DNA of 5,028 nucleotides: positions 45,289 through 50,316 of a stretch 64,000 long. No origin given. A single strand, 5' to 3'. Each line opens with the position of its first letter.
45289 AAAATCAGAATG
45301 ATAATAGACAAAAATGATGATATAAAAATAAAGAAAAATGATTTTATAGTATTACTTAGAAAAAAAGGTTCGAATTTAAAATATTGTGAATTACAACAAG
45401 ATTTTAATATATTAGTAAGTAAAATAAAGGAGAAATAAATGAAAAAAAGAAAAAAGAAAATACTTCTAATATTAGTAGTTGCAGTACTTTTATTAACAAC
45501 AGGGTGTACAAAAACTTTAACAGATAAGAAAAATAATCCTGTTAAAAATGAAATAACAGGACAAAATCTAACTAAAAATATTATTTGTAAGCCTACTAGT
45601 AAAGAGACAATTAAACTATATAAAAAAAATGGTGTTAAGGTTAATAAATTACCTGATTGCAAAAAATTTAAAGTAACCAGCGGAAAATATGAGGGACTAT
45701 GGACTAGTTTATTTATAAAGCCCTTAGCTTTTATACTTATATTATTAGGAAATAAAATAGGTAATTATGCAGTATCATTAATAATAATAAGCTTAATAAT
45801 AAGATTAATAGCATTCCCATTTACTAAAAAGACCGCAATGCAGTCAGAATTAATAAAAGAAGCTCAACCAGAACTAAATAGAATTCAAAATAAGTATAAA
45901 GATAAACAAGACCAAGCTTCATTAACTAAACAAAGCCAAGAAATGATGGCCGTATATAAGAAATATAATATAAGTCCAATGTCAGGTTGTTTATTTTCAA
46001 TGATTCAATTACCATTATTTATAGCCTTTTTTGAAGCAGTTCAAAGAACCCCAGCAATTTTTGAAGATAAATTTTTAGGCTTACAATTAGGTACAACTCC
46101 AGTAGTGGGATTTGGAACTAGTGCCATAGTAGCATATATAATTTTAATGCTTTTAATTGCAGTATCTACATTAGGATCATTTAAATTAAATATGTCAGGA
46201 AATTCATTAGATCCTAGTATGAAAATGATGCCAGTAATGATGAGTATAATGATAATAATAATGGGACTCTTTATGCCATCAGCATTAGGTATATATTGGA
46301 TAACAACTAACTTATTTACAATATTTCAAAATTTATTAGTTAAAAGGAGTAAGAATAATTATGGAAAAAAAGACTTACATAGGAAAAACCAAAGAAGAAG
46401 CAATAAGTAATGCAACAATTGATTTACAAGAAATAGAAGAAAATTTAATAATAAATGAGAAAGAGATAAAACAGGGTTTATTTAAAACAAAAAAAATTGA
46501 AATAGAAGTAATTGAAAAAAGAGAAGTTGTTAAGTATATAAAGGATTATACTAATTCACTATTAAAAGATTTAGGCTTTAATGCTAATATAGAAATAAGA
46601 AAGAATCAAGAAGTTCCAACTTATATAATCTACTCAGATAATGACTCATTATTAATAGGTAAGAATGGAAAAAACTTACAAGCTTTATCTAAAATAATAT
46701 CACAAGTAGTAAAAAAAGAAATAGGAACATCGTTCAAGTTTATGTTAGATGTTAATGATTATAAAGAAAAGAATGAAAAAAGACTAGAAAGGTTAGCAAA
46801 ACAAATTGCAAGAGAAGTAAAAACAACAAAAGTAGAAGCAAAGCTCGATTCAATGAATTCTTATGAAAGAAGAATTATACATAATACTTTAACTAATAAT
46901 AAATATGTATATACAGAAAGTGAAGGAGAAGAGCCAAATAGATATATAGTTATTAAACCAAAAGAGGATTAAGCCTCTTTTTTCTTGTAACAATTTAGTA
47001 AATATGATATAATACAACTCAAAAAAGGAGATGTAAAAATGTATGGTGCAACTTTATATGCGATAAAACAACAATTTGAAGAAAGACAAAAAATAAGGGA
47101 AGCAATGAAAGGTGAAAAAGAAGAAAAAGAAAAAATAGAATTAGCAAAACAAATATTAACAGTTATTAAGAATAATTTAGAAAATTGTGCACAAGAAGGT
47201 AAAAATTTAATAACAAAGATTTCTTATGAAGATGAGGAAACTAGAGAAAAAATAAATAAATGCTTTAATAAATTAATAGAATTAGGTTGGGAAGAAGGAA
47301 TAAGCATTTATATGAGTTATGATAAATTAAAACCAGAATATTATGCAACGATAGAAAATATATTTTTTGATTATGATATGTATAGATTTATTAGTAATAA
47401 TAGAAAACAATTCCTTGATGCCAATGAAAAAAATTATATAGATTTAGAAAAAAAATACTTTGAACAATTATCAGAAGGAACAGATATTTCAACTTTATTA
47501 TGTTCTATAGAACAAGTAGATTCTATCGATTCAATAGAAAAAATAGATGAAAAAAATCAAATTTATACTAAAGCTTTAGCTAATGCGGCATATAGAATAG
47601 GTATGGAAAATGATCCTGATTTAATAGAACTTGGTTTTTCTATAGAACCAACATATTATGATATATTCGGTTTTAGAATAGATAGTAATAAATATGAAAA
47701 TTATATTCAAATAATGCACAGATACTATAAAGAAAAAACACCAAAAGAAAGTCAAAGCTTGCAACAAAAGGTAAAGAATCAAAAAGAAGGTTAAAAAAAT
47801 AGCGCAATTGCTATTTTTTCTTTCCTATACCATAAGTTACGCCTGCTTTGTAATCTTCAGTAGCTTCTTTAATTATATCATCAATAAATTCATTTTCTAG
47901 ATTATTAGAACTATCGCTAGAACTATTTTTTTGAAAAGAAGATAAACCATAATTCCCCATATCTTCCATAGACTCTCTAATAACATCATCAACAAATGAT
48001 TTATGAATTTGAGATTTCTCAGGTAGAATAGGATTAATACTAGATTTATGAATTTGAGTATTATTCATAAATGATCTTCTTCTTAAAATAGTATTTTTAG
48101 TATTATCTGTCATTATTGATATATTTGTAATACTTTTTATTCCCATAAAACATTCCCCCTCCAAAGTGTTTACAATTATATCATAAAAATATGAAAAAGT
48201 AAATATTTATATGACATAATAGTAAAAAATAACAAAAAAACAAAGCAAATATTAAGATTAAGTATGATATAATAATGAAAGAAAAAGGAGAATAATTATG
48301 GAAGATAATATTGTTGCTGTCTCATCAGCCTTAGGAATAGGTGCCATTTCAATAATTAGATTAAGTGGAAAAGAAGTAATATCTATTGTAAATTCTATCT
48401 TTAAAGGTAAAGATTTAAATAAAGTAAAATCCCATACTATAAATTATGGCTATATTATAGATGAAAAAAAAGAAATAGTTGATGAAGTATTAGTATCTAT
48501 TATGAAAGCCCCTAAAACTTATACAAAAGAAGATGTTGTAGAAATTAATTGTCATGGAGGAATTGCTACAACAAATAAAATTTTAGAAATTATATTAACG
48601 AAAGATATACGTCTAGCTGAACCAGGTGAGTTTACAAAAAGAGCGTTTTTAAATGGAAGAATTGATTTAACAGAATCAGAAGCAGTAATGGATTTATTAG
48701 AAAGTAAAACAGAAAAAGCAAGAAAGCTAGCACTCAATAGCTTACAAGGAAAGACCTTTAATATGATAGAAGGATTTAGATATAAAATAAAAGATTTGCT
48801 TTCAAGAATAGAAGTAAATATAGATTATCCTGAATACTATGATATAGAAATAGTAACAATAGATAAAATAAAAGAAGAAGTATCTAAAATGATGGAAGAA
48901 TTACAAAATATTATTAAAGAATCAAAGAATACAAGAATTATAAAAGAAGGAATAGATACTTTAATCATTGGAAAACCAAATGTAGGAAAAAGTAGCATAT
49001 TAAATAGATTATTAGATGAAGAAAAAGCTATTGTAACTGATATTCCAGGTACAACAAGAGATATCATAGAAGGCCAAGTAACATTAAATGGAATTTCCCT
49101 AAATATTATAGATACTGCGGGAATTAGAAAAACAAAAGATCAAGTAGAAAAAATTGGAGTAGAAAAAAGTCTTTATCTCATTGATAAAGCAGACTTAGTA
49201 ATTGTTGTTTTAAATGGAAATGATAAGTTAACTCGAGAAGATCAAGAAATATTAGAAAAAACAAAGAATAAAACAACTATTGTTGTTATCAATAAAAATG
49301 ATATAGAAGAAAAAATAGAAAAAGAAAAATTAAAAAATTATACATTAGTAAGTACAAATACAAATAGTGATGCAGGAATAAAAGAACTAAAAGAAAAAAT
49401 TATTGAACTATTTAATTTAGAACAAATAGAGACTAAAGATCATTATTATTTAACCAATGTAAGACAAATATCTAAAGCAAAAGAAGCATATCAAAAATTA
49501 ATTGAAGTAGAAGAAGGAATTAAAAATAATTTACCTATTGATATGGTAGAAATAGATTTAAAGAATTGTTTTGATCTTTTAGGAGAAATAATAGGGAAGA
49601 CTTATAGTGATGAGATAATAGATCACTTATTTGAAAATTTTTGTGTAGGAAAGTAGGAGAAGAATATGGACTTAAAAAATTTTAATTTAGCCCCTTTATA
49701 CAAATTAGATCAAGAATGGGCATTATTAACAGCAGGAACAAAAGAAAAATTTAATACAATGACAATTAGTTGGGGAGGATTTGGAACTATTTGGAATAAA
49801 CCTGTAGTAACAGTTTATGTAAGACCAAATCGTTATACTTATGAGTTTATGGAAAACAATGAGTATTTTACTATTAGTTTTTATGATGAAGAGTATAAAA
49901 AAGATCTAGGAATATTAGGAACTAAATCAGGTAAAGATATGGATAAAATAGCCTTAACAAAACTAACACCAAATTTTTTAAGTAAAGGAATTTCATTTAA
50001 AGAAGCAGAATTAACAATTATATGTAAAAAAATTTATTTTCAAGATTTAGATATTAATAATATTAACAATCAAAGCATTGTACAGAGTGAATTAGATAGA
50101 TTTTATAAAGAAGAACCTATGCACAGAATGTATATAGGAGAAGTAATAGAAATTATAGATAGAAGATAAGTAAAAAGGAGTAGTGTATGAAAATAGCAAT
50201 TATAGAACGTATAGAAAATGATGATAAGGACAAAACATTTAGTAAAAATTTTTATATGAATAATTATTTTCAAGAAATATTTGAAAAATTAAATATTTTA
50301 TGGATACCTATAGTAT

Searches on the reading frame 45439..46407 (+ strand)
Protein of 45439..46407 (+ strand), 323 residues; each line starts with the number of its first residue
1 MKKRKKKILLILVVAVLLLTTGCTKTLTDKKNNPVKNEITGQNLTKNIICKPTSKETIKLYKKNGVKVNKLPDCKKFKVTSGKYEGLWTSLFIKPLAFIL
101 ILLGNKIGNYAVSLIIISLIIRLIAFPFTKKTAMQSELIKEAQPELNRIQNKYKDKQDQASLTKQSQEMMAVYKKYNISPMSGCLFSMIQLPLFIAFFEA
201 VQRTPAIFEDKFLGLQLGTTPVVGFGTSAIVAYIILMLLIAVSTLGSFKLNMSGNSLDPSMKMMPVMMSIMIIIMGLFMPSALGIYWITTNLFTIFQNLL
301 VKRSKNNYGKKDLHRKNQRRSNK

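Call 63: search_protein_families(library=pfam, proteins=[window:45439-46407:+], max_evalue=0.00001)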
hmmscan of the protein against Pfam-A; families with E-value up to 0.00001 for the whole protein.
window:45439-46407:+ (323 aa): 1 family
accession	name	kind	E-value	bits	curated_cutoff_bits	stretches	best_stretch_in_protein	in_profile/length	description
PF02096.25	60KD_IMP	-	1.3e-40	139.4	35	1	110-303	1-163/163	60Kd inner membrane protein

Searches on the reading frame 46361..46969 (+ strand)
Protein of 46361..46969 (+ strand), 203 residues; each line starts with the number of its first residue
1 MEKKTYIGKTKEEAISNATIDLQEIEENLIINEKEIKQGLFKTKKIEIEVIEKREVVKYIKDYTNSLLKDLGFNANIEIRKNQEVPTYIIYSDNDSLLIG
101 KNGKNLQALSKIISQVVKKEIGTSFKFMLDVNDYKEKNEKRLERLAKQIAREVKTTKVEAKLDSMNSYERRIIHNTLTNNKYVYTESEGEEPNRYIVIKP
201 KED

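Call 63: search_protein_families(library=pfam, proteins=[window:46361-46969:+], max_evalue=0.00001)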
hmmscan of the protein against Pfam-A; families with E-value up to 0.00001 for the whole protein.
window:46361-46969:+ (203 aa): 1 family
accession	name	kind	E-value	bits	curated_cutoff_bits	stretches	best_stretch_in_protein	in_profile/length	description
PF01424.28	R3H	-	2.4e-20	72.7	26.8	1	141-200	2-60/60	R3H domain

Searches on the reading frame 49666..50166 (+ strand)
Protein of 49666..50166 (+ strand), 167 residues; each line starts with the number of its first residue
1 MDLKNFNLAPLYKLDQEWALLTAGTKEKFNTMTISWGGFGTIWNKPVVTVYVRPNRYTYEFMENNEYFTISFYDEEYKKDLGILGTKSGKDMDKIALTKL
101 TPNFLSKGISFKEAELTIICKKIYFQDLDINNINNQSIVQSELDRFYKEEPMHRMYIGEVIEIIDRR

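Call 63: search_protein_families(library=pfam, proteins=[window:49666-50166:+], max_evalue=0.00001)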
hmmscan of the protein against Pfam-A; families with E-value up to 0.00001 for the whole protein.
window:49666-50166:+ (167 aa): 1 family
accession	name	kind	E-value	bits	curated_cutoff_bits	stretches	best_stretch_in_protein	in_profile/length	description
PF01613.24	Flavin_Reduct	-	3.3e-09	37.5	27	1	16-121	6-111/153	Flavin reductase like domain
